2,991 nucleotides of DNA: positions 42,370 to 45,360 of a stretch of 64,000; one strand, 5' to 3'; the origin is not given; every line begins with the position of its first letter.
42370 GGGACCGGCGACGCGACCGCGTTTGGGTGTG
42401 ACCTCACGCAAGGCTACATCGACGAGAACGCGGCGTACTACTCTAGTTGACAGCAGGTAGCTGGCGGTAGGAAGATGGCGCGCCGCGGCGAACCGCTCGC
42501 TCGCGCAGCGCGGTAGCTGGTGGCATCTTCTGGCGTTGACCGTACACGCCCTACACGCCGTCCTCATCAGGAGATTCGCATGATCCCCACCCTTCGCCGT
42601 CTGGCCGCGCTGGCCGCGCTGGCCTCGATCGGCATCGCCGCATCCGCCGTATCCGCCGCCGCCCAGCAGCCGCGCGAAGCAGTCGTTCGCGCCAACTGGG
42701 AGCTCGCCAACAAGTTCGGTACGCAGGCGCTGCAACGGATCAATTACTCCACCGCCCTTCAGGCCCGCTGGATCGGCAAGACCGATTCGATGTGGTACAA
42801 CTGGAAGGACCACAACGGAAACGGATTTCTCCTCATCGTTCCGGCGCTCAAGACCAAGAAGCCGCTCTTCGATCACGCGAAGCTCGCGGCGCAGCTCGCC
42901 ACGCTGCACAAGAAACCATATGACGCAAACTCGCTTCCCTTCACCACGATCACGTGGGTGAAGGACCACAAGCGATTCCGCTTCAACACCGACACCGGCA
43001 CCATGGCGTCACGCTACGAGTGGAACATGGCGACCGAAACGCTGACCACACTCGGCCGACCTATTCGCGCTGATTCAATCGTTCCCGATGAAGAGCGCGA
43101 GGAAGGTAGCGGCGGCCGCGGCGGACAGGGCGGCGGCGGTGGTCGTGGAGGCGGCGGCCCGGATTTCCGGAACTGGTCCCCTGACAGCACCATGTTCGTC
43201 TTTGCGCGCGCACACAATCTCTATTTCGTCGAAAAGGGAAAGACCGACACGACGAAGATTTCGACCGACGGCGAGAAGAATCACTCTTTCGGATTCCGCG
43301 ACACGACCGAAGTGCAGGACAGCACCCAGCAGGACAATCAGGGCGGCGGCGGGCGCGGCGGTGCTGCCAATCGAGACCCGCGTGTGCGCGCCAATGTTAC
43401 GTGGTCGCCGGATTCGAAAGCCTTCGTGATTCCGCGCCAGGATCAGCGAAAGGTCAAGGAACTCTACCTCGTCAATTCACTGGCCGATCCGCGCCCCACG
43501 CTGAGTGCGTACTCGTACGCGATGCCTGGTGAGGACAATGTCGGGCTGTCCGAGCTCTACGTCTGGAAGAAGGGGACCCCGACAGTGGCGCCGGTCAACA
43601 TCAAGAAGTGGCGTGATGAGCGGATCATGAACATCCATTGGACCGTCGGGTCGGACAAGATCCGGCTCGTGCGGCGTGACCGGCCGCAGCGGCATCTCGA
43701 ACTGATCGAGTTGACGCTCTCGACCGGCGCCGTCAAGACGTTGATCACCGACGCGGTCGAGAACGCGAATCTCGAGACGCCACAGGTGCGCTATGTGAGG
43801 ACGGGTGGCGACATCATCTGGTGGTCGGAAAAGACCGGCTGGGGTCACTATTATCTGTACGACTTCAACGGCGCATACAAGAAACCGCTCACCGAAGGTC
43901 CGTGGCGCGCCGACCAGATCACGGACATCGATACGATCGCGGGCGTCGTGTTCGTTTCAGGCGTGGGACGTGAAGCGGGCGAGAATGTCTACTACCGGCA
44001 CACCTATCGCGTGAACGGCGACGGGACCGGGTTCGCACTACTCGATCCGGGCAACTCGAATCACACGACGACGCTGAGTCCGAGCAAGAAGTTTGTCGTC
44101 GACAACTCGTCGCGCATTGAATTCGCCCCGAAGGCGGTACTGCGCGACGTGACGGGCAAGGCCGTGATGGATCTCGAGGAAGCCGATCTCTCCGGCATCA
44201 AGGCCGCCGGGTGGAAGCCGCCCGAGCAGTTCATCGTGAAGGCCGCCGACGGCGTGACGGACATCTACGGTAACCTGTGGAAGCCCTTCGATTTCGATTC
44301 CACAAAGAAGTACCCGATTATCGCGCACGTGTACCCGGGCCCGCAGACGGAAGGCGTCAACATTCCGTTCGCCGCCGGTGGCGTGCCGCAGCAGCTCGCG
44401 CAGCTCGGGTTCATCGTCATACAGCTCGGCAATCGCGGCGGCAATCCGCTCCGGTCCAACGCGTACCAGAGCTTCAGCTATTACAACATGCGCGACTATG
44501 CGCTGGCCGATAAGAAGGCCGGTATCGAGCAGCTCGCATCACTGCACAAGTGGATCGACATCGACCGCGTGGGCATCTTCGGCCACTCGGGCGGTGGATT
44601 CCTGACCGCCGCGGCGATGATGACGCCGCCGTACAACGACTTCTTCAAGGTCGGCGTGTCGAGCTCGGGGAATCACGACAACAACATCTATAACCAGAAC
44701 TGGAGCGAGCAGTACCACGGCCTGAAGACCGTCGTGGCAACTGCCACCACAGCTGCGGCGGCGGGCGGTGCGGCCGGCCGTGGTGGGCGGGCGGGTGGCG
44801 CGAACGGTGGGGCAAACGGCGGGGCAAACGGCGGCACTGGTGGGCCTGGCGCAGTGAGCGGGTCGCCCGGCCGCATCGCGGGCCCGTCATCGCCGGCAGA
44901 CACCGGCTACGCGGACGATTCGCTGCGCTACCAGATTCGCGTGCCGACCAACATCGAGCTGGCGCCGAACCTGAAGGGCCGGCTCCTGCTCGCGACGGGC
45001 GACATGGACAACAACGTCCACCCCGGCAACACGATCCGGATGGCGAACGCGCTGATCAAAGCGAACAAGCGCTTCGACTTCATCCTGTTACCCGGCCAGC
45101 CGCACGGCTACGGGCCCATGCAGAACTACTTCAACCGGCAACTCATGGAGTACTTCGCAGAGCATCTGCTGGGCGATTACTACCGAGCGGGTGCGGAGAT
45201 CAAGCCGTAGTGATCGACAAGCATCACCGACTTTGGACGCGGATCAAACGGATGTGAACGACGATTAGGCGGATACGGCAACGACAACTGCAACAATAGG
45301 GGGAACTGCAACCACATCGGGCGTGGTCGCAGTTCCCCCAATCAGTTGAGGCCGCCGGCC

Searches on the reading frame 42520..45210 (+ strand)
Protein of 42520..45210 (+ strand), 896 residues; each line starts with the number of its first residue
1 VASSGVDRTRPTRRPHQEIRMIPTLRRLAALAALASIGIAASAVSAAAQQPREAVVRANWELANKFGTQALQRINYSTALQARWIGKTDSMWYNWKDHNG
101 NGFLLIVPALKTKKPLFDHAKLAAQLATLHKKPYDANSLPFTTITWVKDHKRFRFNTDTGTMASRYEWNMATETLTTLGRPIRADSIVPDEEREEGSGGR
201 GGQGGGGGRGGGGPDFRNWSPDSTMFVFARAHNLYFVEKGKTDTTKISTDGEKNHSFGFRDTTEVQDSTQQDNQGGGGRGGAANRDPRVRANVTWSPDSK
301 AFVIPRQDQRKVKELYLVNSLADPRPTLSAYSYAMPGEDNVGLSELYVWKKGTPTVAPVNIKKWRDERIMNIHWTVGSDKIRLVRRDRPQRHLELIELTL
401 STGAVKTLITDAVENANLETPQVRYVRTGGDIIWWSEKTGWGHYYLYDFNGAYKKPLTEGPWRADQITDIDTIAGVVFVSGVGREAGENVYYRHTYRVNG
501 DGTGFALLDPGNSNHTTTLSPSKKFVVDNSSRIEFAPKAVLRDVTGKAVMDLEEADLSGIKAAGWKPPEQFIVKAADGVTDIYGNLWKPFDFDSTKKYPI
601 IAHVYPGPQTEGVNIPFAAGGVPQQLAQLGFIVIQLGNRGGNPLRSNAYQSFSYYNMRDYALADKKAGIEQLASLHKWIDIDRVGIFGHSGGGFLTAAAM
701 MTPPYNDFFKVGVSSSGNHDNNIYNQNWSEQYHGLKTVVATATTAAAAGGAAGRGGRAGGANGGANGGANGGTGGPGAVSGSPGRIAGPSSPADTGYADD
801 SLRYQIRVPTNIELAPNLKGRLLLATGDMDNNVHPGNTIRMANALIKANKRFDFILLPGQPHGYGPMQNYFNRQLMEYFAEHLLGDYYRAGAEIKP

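Call 17: search_protein_families(library=pfam, proteins=[window:42520-45210:+])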
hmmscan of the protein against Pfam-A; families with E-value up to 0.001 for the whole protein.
window:42520-45210:+ (896 aa): 2 families
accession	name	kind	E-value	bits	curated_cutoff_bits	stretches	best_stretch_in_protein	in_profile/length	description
PF00930.27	DPPIV_N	-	2.5e-35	122.3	22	2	292-533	105-350/354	Dipeptidyl peptidase IV (DPP IV) N-terminal region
PF00326.27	Peptidase_S9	-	8e-27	94.6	22.6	2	623-735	7-119/213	Prolyl oligopeptidase family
